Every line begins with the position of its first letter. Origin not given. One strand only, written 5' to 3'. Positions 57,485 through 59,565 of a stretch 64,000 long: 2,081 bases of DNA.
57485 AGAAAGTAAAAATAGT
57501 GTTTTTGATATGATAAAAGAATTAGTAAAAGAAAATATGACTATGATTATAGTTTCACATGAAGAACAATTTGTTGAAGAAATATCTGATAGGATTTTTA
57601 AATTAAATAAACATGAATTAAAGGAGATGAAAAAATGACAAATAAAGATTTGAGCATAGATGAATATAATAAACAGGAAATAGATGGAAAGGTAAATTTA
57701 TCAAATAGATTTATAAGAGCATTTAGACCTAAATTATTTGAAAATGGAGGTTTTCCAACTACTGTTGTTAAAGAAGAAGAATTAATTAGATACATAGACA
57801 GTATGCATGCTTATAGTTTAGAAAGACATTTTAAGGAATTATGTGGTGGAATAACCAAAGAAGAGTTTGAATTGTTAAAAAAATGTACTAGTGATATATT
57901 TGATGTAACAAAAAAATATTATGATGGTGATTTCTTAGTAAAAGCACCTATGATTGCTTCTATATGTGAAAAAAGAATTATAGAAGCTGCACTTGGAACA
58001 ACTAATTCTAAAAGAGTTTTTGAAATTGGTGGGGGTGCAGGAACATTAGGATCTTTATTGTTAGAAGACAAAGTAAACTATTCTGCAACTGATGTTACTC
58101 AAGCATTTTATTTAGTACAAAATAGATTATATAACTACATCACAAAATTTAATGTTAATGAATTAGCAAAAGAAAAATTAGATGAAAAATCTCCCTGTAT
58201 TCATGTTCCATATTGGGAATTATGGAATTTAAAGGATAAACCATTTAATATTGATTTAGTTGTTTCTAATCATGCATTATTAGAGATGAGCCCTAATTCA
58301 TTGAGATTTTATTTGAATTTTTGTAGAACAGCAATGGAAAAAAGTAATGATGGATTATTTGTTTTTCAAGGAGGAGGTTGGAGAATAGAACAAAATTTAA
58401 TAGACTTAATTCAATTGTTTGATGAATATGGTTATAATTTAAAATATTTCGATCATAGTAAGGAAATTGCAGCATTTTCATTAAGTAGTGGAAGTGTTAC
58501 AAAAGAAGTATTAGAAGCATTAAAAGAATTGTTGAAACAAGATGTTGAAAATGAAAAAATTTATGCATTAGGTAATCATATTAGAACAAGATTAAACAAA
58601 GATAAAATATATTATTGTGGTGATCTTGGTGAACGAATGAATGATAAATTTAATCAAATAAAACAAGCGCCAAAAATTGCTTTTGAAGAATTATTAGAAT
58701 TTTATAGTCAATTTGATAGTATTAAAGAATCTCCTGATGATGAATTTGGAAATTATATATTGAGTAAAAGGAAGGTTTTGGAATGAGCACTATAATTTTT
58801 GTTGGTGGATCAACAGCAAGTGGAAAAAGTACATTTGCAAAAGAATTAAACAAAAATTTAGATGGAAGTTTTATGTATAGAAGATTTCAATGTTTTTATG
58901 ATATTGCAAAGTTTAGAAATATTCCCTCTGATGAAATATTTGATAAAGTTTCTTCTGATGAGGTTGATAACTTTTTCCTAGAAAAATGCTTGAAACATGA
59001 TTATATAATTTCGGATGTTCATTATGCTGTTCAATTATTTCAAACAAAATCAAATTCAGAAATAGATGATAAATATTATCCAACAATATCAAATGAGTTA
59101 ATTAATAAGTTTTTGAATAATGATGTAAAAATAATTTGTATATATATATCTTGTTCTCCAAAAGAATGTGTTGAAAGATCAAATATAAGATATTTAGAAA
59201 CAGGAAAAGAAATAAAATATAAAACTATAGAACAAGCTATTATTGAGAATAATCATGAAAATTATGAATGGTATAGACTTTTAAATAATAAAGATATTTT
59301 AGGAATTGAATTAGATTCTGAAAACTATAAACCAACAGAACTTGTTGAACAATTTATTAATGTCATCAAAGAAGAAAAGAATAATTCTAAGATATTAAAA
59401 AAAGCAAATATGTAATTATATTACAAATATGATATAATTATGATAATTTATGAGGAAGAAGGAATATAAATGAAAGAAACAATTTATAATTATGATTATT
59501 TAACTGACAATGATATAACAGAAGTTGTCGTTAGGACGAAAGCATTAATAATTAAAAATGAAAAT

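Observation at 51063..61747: Uncharacterised, translationally coupled 12-gene cluster: candidate small-molecule pathway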

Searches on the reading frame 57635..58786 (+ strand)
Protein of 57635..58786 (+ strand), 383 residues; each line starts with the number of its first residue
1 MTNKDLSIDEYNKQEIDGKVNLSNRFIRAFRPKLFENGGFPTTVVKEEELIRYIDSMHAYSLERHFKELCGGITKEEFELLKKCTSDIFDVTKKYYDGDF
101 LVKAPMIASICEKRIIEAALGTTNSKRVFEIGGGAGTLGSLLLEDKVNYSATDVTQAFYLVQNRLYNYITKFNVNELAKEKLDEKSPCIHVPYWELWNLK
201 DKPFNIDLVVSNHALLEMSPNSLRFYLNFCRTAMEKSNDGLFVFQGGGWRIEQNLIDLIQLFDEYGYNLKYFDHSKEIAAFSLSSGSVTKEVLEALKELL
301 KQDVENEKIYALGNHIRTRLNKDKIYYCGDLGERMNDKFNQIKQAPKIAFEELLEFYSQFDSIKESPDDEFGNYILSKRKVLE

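Call 3: search_protein_families(library=pfam, proteins=[window:57635-58786:+], max_evalue=0.01)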
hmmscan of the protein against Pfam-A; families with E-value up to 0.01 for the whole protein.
window:57635-58786:+ (383 aa): 1 family
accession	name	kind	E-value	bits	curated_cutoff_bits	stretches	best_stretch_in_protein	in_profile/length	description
PF08242.18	Methyltransf_12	-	0.0003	21.9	30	1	130-221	2-79/98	Methyltransferase domain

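Call 7: search_protein_families(library=ncbifam, proteins=[window:57635-58786:+], max_evalue=0.01)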
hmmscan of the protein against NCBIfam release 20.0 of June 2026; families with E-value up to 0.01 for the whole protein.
window:57635-58786:+ (383 aa): 3 families
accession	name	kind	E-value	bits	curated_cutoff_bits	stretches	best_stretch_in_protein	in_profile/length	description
TIGR04371.1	methyltran_NanM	subfamily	4.6e-12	46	44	1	110-229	135-260/273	putative sugar O-methyltransferase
NF043040.1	corrin_prot_MT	hypoth_equivalog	0.0002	20.8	180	1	114-236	33-141/216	corrinoid protein-associated methyltransferase CpaM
TIGR00755.1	ksgA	equivalog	0.0037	16.6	171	1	113-174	19-79/256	16S rRNA (adenine(1518)-N(6)/adenine(1519)-N(6))-dimethyltransferase RsmA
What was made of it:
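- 57635..58786 (+): Accessory class-I SAM-dependent methyltransferase from a very small, cluster-restricted family. TIGR04371, 46 bits (call 7).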

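Call 18: search_protein_families(library=padloc, proteins=[window:57635-58786:+], max_evalue=0.01)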
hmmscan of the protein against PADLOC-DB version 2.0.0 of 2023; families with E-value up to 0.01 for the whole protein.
window:57635-58786:+ (383 aa): 1 family
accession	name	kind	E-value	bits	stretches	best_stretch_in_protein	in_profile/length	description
PDLC04836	PDC-S04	-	0.00081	16.6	1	287-364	88-169/244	-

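Call 20: search_solved_structures(query=window:57635-58786:+, max_evalue=1)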
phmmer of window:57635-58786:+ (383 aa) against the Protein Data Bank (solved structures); distinct sequences matched with E-value up to 1: 4.
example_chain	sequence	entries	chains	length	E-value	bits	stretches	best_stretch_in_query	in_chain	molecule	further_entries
3jwi_A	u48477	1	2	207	0.053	16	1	116-164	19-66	Methyltransferase type 12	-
3jwg_A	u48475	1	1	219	0.059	15.9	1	116-164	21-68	Methyltransferase type 12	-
8j3i_A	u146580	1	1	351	0.11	15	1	323-368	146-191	(S)-scoulerine 9-O-methyltransferase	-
3jwh_A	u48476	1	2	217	0.97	11.9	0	114-157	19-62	Hen1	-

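Call 65: find_homologous_proteins(query=window:57635-58786:+, max_evalue=0.001)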
Query window:57635-58786:+ (383 aa): 79 proteins with E <= 0.001 among 6706 candidates.
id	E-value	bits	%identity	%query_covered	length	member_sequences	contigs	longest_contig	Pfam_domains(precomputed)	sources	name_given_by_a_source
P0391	6.9e-254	860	99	100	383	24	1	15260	-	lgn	-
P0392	1.0e-253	859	99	100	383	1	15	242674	-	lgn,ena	-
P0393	3.3e-253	858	99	100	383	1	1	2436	-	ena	-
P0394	6.8e-253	857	99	100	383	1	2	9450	-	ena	-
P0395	5.2e-212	722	82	99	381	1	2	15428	-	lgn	-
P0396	5.5e-180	617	70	99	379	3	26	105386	-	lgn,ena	-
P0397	6.3e-180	616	71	98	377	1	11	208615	-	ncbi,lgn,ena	-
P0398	9.4e-180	616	70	98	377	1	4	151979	-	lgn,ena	-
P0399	1.1e-179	616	72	98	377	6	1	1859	-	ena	-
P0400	8.8e-178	609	70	98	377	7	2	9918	-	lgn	-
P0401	1.4e-176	605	69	98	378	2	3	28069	-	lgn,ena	-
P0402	2.9e-176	604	70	98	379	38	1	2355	-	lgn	-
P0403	3.7e-176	604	71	98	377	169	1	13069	-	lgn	-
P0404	6.9e-176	603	70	98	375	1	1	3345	-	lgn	-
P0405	1.5e-175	602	68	98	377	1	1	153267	-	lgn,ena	-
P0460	1.7e-84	302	42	97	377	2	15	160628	-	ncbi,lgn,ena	-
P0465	3.9e-60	222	34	97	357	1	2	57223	-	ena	-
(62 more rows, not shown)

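Call 67: find_encoding_contigs(protein=P0460, flank=10000, max_places=1)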
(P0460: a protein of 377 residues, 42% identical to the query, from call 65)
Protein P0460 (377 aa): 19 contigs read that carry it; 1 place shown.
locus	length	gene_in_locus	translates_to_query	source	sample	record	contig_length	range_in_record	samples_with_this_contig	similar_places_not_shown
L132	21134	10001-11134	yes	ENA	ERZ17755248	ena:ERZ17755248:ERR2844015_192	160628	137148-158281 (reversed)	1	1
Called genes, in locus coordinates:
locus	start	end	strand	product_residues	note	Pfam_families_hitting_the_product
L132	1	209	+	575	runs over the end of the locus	PF00239:Resolvase, PF07508:Recombinase, PF13408:Zn_ribbon_recom (faint)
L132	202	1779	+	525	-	PF00239:Resolvase, PF07508:Recombinase, PF13408:Zn_ribbon_recom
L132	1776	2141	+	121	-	PF00239:Resolvase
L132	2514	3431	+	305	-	-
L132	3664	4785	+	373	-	PF02518:HATPase_c (weak), PF13589:HATPase_c_3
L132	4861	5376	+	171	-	-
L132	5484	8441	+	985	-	PF22548:AEP-TOTE, PF00270:DEAD, PF04851:ResIII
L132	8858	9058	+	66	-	-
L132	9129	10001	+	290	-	PF27100:DcsG_N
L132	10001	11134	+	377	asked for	-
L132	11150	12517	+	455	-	-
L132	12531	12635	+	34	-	-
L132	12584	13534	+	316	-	PF00155:Aminotran_1_2, PF00266:Aminotran_5, PF04864:Alliinase_C, PF01053:Cys_Met_Meta_PP (weak)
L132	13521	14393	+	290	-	-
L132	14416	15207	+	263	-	PF01636:APH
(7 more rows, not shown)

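Call 68: find_encoding_contigs(protein=P0465, flank=10000, max_places=1)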
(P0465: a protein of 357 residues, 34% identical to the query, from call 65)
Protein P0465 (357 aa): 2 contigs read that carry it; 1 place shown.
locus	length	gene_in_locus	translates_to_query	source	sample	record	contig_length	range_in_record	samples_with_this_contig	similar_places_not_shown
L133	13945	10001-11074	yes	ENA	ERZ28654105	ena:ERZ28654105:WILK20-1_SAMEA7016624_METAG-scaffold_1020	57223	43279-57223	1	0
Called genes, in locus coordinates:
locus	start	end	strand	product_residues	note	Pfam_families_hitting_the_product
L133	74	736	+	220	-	PF00483:NTP_transferase, PF12804:NTP_transf_3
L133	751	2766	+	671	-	PF00293:NUDIX, PF00155:Aminotran_1_2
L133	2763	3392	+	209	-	PF02585:PIG-L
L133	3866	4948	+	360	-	PF00155:Aminotran_1_2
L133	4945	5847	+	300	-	PF27100:DcsG_N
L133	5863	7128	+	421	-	PF05195:AMP_N, PF00557:Peptidase_M24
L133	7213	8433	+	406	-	PF18603:LAL_C2 (weak)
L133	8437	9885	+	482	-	PF02310:B12-binding, PF04055:Radical_SAM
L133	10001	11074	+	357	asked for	-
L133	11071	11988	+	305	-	PF00535:Glycos_transf_2, PF10111:Glyco_tranf_2_2, PF13641:Glyco_tranf_2_3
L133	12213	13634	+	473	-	PF04055:Radical_SAM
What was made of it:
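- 57635..58786 (+): Divergent homologues still sit in the same gene set (calls 67, 68).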

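Call 71: search_protein_families(library=ncbifam, proteins=[L133:74-736:+], max_evalue=0.0001)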
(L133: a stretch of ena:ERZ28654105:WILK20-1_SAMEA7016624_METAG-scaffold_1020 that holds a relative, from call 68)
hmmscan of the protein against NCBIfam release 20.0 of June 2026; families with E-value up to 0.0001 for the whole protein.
L133:74-736:+ (220 aa): 22 families
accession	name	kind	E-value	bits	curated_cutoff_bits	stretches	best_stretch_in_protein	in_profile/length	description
TIGR03992.1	Arch_glmU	subfamily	1.8e-23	83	292.1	1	9-218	3-214/393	bifunctional sugar-1-phosphate nucleotidylyltransferase/acetyltransferase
NF052502.1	man1P_GTase_Rv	exception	1.6e-21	76.6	440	1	9-218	3-217/352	mannose-1-phosphate guanylyltransferase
NF045761.1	NAMPUrTaseMurU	equivalog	1.3e-18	67.7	250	1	10-218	4-214/226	N-acetylmuramate alpha-1-phosphate uridylyltransferase MurU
NF041313.1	UDPGP_AglF_Halo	equivalog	1.1e-15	57.7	400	1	10-184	4-182/234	UTP--glucose-1-phosphate uridylyltransferase AglF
NF049965.1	GlMnHpPGnyltfHddC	equivalog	4.5e-13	49.4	300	1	10-196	4-187/221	D-glycero-D-manno-heptose 1-phosphate guanosyltransferase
TIGR02623.1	G1P_cyt_trans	equivalog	1.2e-11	44.6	300.25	1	9-74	3-68/255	glucose-1-phosphate cytidylyltransferase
NF002023.0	PRK00844.1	subfamily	2.6e-11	43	458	1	5-164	5-182/408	glucose-1-phosphate adenylyltransferase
NF010940.0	PRK14360.1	equivalog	5.3e-11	41.7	602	1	7-161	2-155/452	bifunctional UDP-N-acetylglucosamine diphosphorylase/glucosamine-1-phosphate N-acetyltransferase GlmU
TIGR02091.1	glgC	equivalog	1.5e-10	40.7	424.9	1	9-164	3-177/364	glucose-1-phosphate adenylyltransferase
TIGR01208.1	rmlA_long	equivalog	2e-10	40.1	320.25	1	10-185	3-183/353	glucose-1-phosphate thymidylyltransferase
NF001947.0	PRK00725.1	subfamily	2.8e-10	39.5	470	1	9-165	19-195/426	glucose-1-phosphate adenylyltransferase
TIGR01173.1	glmU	equivalog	3.8e-10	39.2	366.85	1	9-161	3-151/452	bifunctional UDP-N-acetylglucosamine diphosphorylase/glucosamine-1-phosphate N-acetyltransferase GlmU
NF041173.1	Sug_nt_acttase_Thmprot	equivalog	9.2e-10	38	600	1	9-181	3-173/405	bifunctional sugar-1-phosphate nucleotidylyltransferase/acetyltransferase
NF003670.0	PRK05293.1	equivalog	1.5e-09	37.3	470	1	101-181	117-201/382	glucose-1-phosphate adenylyltransferase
NF045697.1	MurNAcPUrMurU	equivalog_domain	2.3e-09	37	370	1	11-207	2-205/229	N-acetylmuramate alpha-1-phosphate uridylyltransferase MurU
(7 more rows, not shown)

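Call 78: predict_structure(alignment_id=A7)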
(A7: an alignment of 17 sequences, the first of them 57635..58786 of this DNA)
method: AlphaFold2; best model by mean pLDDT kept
length: 383 residues; sequences in the alignment: 17
mean_pLDDT: 85.1   pTM: 0.88
mean pLDDT of the five models: 85.1, 82.4, 82.4, 82.2, 73.9
residues with pLDDT >= 90: 198; 70-90: 125; 50-70: 49; < 50: 11
segments of 3 or more residues with pLDDT < 50: 1-3, 248-250, 381-383
pLDDT, mean of each block of 10 residues (from residue 1): 74 93 92 73 79 61 83 93 87 73 82 95 92 90 94 91 90 92 95 95 96 80 95 93 74 75 97 92 97 90 67 69 93 96 94 88 59 66 42
secondary structure, 60 per line:
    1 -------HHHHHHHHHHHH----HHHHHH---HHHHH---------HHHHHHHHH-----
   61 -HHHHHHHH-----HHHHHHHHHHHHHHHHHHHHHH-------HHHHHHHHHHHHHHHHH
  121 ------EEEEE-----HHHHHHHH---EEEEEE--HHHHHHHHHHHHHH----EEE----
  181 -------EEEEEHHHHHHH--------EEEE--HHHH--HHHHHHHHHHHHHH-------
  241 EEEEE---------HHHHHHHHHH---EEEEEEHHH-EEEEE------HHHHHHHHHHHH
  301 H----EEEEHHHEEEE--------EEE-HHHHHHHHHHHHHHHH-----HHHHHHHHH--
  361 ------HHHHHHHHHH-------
elements in order: H8-19 H24-29 H33-37 H47-55 H62-69 H75-96 H104-120 E127-131 H137-144 E148-153 H156-169 E174-176 E188-192 H193-199 E208-211 H214-217 H220-233 E241-245 H255-264 E268-273 E278-282 H289-301 E306-309 E313-316 E325-327 H329-344 H350-358 H367-376

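Call 81: fold_search(model_id=the predicted structure, library=pdb)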
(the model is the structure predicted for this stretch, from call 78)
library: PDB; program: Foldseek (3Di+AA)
matches with E <= 10: 1460; with E <= 0.001: 159
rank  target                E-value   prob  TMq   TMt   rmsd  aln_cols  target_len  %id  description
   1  4rv9                  2.7e-05  1.00  0.34  0.31   9.2       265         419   13  Crystal structure of MtmC in complex with SAH (released 2015-02-04)
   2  4e30                  3.5e-05  1.00  0.33  0.32   6.1       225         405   12  X-ray Structure of the H181N/E224Q double mutant of TcaB9, a C-3'-Methyltransferase, in Complex with S-Adenosyl-L-Homocy (released 2012-04-25)
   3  8rdm                  4.1e-05  1.00  0.29  0.33  13.6       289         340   13  Holomycin methyltransferase DtpM with SAH (released 2024-10-16)
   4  4yuv_A                4.3e-05  1.00  0.31  0.39   8.2       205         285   17  Crystal structure of Trypanosoma cruzi spermidine synthase in complex with decarboxylated S-adenosylmethionine (released 2015-09-09)
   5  5y4q_B                4.6e-05  1.00  0.33  0.44   9.3       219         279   18  Crystal structure of Trypanosoma cruzi spermidine synthase in complex with N-(4-methoxyphenyl)quinolin-4-amine (released 2018-08-08)
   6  5y4p_D                4.8e-05  1.00  0.31  0.41  11.0       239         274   16  Crystal structure of Trypanosoma cruzi spermidine synthase in complex with 5-methoxy-2-(5-methyl-4,5-dihydro-1H-imidaz (released 2018-08-08)
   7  4yuz_C                5.1e-05  1.00  0.29  0.38   8.8       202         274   15  Crystal structure of Trypanosoma cruzi spermidine synthase in complex with 5-[(4-methylbenzyl)oxy]quinazoline-2,4-diam (released 2015-09-09)
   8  3ndi                  5.4e-05  1.00  0.32  0.31   5.5       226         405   10  X-ray Structure of a C-3'-Methyltransferase in Complex with S-adenosylmethionine and dTMP (released 2010-06-30)
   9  4e2z                  5.7e-05  1.00  0.33  0.32   5.3       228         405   10  X-ray Structure of the H225N mutant of TcaB9, a C-3'-Methyltransferase, in Complex with S-Adenosyl-L-Homocysteine and Su (released 2012-04-25)
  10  4yv2_B                6.7e-05  1.00  0.30  0.39  12.1       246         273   15  Crystal structure of Trypanosoma cruzi spermidine synthase in complex with 2-phenyl-1,2-thiazol-3(2H)-one (released 2015-09-16)
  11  8bii_A                6.7e-05  1.00  0.28  0.33  11.9       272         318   15  O-Methyltransferase Plu4895 (mutant H229N) in complex with SAH (released 2023-03-08)
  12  4yuv_B                7.4e-05  1.00  0.32  0.40  10.9       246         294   17  Crystal structure of Trypanosoma cruzi spermidine synthase in complex with decarboxylated S-adenosylmethionine (released 2015-09-09)
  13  4e2y                  7.8e-05  1.00  0.33  0.31   5.5       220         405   11  X-ray Structure of the E224Q mutant of TcaB9, a C-3'-Methyltransferase, in Complex with S-Adenosyl-L-Homocysteine and Su (released 2012-04-25)
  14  4yuy_B                7.8e-05  1.00  0.31  0.39  11.0       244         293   17  Crystal structure of Trypanosoma cruzi spermidine synthase in complex with isoquinolin-1-amine (released 2015-09-09)
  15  5u18                  8.3e-05  1.00  0.26  0.30  11.2       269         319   13  Crystal structure of a methyltransferase involved in the biosynthesis of gentamicin in complex with the Geneticin (released 2017-11-01)
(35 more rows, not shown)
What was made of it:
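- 57635..58786 (+): AF2 model pLDDT 85; the MT core matches dTDP-sugar C-MTs weakly (calls 78, 81).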

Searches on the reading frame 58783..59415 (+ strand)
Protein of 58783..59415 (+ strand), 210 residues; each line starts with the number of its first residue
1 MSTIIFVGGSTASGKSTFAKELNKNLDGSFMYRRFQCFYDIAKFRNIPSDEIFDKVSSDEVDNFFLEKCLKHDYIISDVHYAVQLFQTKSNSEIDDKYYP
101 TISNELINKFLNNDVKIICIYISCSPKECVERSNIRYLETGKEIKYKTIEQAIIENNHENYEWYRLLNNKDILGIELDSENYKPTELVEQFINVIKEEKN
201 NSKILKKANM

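Call 3: search_protein_families(library=pfam, proteins=[window:58783-59415:+], max_evalue=0.01)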
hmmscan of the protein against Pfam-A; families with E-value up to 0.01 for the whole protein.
window:58783-59415:+ (210 aa): 9 families
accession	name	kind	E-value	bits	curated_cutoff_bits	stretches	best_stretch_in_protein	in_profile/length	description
PF13238.12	AAA_18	-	5.1e-06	27.4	29.4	1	5-140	1-115/128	AAA domain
PF01712.25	dNK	-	2e-05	24.9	27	1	5-190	1-193/203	Deoxynucleoside kinase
PF02224.24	Cytidylate_kin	-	2.4e-05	24.6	26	0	114-196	131-210/211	Cytidylate kinase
PF13671.12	AAA_33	-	0.00011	23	27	0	5-27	2-24/143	AAA domain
PF13189.12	Cytidylate_kin2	-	0.0017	19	28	0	4-182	1-168/176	Cytidylate kinase-like family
PF06414.18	Zeta_toxin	-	0.0021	17.9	22.3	0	4-27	18-41/199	Zeta toxin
PF07931.18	CPT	-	0.0031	17.8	22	1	3-99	2-90/172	Chloramphenicol phosphotransferase-like protein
PF01583.26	APS_kinase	-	0.0078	16.7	21.1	0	2-27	2-27/152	Adenylylsulphate kinase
PF08433.16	KTI12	-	0.0087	16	22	0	5-205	4-183/271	Chromatin associated protein KTI12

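Call 7: search_protein_families(library=ncbifam, proteins=[window:58783-59415:+], max_evalue=0.01)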
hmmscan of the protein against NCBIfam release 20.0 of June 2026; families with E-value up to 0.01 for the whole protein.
window:58783-59415:+ (210 aa): 6 families
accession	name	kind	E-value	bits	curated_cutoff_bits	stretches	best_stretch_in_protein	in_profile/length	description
NF003012.0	PRK03839.1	equivalog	0.00094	19.2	152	0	4-82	2-75/180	putative kinase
TIGR00017.1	cmk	equivalog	0.0027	17.4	135.55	0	2-30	2-30/217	(d)CMP kinase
NF006085.0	PRK08233.1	equivalog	0.0062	16.4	198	0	3-55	6-55/184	hypothetical protein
NF004018.0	PRK05480.1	equivalog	0.0062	16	180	0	2-28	6-32/210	uridine kinase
TIGR03574.1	selen_PSTK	equivalog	0.007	15.8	290.5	0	4-200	1-172/249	L-seryl-tRNA(Sec) kinase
NF005255.0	PRK06762.2-2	equivalog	0.0089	16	140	0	1-29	2-30/163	hypothetical protein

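Call 18: search_protein_families(library=padloc, proteins=[window:58783-59415:+], max_evalue=0.01)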
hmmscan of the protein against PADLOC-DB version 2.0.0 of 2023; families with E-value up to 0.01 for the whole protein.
window:58783-59415:+ (210 aa): 2 families
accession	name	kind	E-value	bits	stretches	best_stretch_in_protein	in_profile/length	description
PDLC02911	VakA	-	3.5e-05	22.4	1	1-182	1-152/163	-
PDLC04140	mad8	-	0.0052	14.3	1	2-36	27-58/314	mads_8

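Call 21: search_solved_structures(query=window:58783-59415:+, max_evalue=1)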
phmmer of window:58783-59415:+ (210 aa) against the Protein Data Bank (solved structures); distinct sequences matched with E-value up to 1: 2.
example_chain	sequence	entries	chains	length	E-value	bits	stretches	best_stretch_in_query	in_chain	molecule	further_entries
2ocp_A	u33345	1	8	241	0.062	16.1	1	80-162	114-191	Deoxyguanosine kinase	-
4cvn_A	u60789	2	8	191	0.22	14.3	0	2-81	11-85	PUTATIVE ADENYLATE KINASE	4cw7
